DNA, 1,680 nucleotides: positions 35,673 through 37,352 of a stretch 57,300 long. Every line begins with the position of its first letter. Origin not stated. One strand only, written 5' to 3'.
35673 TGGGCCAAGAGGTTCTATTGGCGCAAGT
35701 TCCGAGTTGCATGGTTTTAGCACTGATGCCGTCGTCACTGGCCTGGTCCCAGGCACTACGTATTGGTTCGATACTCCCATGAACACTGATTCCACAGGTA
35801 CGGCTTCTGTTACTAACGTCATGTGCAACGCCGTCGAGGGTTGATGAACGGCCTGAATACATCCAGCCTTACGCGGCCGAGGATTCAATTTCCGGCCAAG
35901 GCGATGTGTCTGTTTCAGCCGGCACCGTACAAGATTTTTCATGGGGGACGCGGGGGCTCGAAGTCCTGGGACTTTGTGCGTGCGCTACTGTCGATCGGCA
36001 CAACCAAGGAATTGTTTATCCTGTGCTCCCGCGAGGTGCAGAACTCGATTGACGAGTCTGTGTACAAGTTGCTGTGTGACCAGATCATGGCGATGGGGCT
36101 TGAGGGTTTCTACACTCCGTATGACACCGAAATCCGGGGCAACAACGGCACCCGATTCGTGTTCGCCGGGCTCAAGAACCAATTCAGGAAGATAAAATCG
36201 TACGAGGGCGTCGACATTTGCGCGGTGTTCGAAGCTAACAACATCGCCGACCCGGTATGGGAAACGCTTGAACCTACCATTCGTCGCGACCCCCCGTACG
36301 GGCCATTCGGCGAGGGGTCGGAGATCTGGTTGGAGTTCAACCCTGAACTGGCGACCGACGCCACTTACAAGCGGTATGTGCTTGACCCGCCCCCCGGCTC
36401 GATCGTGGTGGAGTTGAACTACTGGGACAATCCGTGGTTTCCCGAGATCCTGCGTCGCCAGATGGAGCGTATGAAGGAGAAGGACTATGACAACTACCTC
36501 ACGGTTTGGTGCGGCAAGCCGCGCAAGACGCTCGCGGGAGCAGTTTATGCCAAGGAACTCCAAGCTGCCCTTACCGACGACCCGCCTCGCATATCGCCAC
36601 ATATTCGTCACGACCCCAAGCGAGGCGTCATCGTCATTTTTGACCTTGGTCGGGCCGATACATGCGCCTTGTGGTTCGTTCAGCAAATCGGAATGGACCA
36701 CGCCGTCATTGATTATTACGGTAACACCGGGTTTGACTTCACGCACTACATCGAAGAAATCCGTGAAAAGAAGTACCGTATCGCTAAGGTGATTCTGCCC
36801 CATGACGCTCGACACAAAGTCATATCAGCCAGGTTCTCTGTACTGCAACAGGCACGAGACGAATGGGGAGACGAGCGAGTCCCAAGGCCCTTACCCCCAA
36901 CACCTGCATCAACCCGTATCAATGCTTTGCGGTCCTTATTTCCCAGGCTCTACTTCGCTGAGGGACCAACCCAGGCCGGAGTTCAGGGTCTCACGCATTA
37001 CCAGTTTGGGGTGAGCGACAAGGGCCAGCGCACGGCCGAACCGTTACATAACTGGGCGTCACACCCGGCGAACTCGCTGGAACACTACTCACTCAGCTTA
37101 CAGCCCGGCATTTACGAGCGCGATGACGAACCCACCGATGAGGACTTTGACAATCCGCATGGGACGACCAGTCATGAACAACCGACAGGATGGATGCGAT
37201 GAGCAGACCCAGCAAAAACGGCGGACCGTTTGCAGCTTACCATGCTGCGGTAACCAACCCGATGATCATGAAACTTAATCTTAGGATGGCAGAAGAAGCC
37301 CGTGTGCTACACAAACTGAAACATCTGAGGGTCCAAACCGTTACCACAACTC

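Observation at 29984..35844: Eight-gene cassette splitting terS from terL, rich in exported proteins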

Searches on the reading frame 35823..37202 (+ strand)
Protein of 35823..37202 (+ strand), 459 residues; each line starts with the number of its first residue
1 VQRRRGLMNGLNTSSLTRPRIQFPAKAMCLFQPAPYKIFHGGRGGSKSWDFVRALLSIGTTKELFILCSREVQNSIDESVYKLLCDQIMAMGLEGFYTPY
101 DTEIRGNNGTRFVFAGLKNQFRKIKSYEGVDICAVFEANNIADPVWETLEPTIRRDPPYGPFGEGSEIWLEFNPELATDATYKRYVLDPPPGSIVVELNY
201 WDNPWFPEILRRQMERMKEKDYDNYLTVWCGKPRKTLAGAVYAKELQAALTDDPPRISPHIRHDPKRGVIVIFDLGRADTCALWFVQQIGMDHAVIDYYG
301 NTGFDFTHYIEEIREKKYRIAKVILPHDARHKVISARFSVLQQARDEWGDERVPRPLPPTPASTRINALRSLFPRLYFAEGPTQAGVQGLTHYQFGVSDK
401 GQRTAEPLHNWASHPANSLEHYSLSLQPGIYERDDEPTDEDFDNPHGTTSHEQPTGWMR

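Call 3: search_protein_families(library=pfam, proteins=[window:35823-37202:+], max_evalue=0.1)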
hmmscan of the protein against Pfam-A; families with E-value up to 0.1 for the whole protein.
window:35823-37202:+ (459 aa): 1 family
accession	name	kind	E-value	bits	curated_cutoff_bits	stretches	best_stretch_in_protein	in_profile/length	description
PF04466.19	Terminase_3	-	2.1e-28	99.7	23.2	1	36-231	4-200/201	Phage terminase large subunit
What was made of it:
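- Checked: terL 35844-37202 matches Terminase_3 at 2e-28 (call 3).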

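Call 4: search_protein_families(library=phrogs, proteins=[window:35823-37202:+], max_evalue=0.1)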
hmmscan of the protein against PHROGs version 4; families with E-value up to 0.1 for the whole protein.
window:35823-37202:+ (459 aa): 4 families
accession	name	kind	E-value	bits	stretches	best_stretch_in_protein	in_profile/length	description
phrog_3717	-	head and packaging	1.4e-46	160.2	1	31-244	20-234/277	terminase large subunit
phrog_2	-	head and packaging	3.9e-36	126.1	1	31-326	275-533/807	terminase large subunit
phrog_2472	-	unknown function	6.5e-15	56.3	1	223-423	101-305/324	-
phrog_8711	-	head and packaging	0.015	16.4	1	34-96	25-88/89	terminase large subunit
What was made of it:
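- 35844..37202 (+): Large terminase subunit (terL), at the 3' border of the module. Terminase_3 at 2.1e-28 (call 3) and phrog_3717 at 1.4e-46 (call 4).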

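Call 7: search_dna_similar(query=window:35844-37202:+, collection=phages, mode=protein, max_rows=25)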
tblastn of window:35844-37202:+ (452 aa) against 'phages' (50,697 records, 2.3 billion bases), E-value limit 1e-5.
Records with a match: 1454; places in all: 1458; records where one place covers at least 80% of the query: 60.
Best place of each record, by identity: <60% 1454.
By first word of the organism name: Pseudomonas 382; Vibrio 358; Salmonella 135; Klebsiella 90; Acinetobacter 85; Escherichia 64; Clostridium 33; Bacteriophage 24; Pelagibacter 22; Caudoviricetes 15; and 67 more.
By host as written in the record: - 421; Pseudomonas aeruginosa 156; Pseudomonas aeruginosa PAO1 91; Klebsiella pneumoniae 51; Acinetobacter baumannii 42; Pseudomonas sp. 30; Vibrio cyclitrophicus 30; Clostridium sporogenes ATCC-15579 30; and 312 more.
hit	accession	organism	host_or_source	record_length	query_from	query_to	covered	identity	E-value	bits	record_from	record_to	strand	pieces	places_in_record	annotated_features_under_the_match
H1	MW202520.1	Caudoviricetes sp.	Manatee Spring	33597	13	451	97%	40.8%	2e-99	332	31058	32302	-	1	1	terminase large subunit | phage P22 like portal protein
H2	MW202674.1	Caudoviricetes sp.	Manatee Spring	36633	13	431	93%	42.4%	3e-94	317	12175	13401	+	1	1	terminase large subunit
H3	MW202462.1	Caudoviricetes sp.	Manatee Spring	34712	14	419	90%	42.7%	3e-90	305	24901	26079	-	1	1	phage terminase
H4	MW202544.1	Bacteriophage sp.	Manatee Spring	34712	14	419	90%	42.7%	3e-90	305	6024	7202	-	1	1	phage terminase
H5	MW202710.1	Caudoviricetes sp.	Manatee Spring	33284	4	419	92%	41.0%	3e-91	308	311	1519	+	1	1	terminase large subunit | hypothetical protein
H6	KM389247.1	Pseudomonas phage JBD90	-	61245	14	432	93%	36.4%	3e-66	236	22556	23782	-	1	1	record has no annotation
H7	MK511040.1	Pseudomonas phage vB_Pae_CF63a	Pseudomonas aeruginosa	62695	14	432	93%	36.2%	1e-65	234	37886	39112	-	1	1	terminase large subunit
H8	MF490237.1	Pseudomonas phage vB_PaeP_E220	-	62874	14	432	93%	36.2%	1e-65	234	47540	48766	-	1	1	hypothetical protein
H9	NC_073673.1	Pseudomonas phage vB_PaeP_E220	-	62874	14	432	93%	36.2%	1e-65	234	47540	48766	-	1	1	hypothetical protein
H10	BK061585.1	Pseudomonas phage vB_PaeP-D14I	Pseudomonas aeruginosa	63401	14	432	93%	36.2%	1e-65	234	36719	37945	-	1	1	phage terminase, large subunit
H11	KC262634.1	Pseudomonas phage H66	Pseudomonas aeruginosa HIM-6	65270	14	432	93%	36.2%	2e-65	234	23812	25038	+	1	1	putative terminase large subunit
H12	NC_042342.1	Pseudomonas phage H66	Pseudomonas aeruginosa HIM-6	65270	14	432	93%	36.2%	2e-65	234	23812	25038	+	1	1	terminase large subunit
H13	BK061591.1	Pseudomonas phage vB_PaeP-D14S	Pseudomonas aeruginosa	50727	14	432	93%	36.2%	2e-65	233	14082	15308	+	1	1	phage terminase, large subunit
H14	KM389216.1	Pseudomonas phage F_ET605sp/Pa1651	-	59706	14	432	93%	36.2%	2e-65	233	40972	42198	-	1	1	record has no annotation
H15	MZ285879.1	Pseudomonas phage PA8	Pseudomonas aeruginosa PAO1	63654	14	432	93%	36.2%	2e-65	233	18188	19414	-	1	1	putative terminase large subunit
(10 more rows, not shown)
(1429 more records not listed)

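Call 9: get_annotated_region(hit=H12, flank=9000)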
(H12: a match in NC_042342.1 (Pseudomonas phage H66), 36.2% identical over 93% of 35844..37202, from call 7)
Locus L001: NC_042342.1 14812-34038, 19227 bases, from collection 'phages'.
description: Pseudomonas virus H66, complete genome.
organism: Pseudomonas phage H66 (NCBI taxid 2928683)
taxonomy: Viruses; Duplodnaviria; Heunggongvirae; Uroviricota; Caudoviricetes; Hollowayvirus; Hollowayvirus H66
host: Pseudomonas aeruginosa HIM-6; source: -; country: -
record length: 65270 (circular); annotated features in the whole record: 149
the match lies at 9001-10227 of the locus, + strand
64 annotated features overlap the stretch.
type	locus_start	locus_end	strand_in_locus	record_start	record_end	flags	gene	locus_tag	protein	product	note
CDS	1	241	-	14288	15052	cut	-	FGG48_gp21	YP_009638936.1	exonuclease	similar to YP_164283 and Rad52_Rad22 PF04098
CDS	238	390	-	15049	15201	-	-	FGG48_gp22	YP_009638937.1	hypothetical protein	Near-ORFan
regulatory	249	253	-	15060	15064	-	-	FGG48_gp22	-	ribosome_binding_site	-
CDS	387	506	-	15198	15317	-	-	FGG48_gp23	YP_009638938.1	hypothetical protein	Near-ORFan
CDS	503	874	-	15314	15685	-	-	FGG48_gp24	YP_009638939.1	hypothetical protein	Near-ORFan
regulatory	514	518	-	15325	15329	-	-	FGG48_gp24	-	ribosome_binding_site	-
CDS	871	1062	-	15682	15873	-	-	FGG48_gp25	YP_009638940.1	hypothetical protein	Near-ORFan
regulatory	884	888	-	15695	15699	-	-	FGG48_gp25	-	ribosome_binding_site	-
CDS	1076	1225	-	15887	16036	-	-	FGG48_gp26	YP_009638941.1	hypothetical protein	Near-ORFan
regulatory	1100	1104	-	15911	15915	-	-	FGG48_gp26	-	ribosome_binding_site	-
CDS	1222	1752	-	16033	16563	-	-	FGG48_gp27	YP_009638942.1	hypothetical protein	similar to Listeria phage P100 (IPR021686)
regulatory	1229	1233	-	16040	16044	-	-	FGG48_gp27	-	ribosome_binding_site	-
regulatory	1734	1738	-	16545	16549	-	-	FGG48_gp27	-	ribosome_binding_site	-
regulatory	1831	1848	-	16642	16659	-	-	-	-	terminator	-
CDS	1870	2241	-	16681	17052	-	-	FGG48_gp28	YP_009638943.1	transcriptional regulator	similar to YP_164288 and carbon storage regulator domain (IPR003751)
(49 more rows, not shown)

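Call 10: get_annotated_region(hit=H2, flank=9000)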
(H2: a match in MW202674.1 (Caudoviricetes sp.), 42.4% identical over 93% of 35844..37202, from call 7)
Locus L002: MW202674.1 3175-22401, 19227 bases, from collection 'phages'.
description: Podoviridae sp. isolate ctn9Y15, complete genome.
organism: Caudoviricetes sp. (NCBI taxid 2832643)
taxonomy: Viruses; Duplodnaviria; Heunggongvirae; Uroviricota; Caudoviricetes
host: -; source: Manatee Spring; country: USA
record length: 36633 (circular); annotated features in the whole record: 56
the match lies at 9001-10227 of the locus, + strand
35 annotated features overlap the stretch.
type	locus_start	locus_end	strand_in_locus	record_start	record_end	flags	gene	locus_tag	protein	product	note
CDS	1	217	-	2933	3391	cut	-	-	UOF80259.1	hypothetical protein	-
CDS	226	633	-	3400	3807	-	-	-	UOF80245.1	single strand binding protein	-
CDS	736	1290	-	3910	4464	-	-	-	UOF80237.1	erf superfamily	-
CDS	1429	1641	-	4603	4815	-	-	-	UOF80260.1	hypothetical protein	-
CDS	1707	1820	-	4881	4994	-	-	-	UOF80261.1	hypothetical protein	-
CDS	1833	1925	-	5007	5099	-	-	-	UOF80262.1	hypothetical protein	-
CDS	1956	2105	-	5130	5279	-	-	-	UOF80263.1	hypothetical protein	-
CDS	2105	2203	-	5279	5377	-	-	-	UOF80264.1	hypothetical protein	-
CDS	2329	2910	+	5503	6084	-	-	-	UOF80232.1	putative acyltransferase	-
CDS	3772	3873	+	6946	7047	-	-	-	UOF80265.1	hypothetical protein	-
CDS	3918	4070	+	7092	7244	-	-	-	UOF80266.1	hypothetical protein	-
CDS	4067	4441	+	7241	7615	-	-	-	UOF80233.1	putative replication protein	-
CDS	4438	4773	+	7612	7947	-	-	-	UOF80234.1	DNA methyltransferase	-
CDS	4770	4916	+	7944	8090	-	-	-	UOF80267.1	hypothetical protein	-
CDS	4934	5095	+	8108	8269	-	-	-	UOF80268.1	hypothetical protein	-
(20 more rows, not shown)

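Call 11: find_related_loci(query=window:35844-37202:+, collection=viral_contigs, flank=10000)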
Query window:35844-37202:+ (452 aa) in viral_contigs; peptide patterns used: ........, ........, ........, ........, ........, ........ (x = any residue, [..] = any of these).
74 stretches matched a pattern; 65 encode a relative of the query (tblastn E <= 1e-3); 65 distinct loci.
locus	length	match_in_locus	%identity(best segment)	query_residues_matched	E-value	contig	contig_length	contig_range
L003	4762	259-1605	71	4-452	0e+0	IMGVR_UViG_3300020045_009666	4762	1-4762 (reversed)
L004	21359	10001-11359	69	4-452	0e+0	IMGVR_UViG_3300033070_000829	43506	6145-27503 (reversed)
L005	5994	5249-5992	75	8-255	4e-126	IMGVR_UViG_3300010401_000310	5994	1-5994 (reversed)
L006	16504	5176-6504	68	13-452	0e+0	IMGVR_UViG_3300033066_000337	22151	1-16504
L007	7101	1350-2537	43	13-420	1e-104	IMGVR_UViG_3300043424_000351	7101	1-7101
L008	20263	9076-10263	44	13-420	2e-103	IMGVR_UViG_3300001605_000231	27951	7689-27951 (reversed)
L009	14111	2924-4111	43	13-420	1e-103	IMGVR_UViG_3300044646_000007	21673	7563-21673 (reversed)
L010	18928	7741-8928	44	13-420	2e-103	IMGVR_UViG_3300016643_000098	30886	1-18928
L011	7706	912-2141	42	1-420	6e-103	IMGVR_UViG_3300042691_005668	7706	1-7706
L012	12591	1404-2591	42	13-420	1e-102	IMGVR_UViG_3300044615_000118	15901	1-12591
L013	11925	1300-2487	43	13-420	8e-103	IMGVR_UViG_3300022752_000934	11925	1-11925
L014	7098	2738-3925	42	13-420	3e-102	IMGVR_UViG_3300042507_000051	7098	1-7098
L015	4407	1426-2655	42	1-420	9e-103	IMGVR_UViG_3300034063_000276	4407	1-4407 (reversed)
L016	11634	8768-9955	43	13-420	6e-102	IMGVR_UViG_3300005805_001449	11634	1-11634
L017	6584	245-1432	43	13-420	1e-101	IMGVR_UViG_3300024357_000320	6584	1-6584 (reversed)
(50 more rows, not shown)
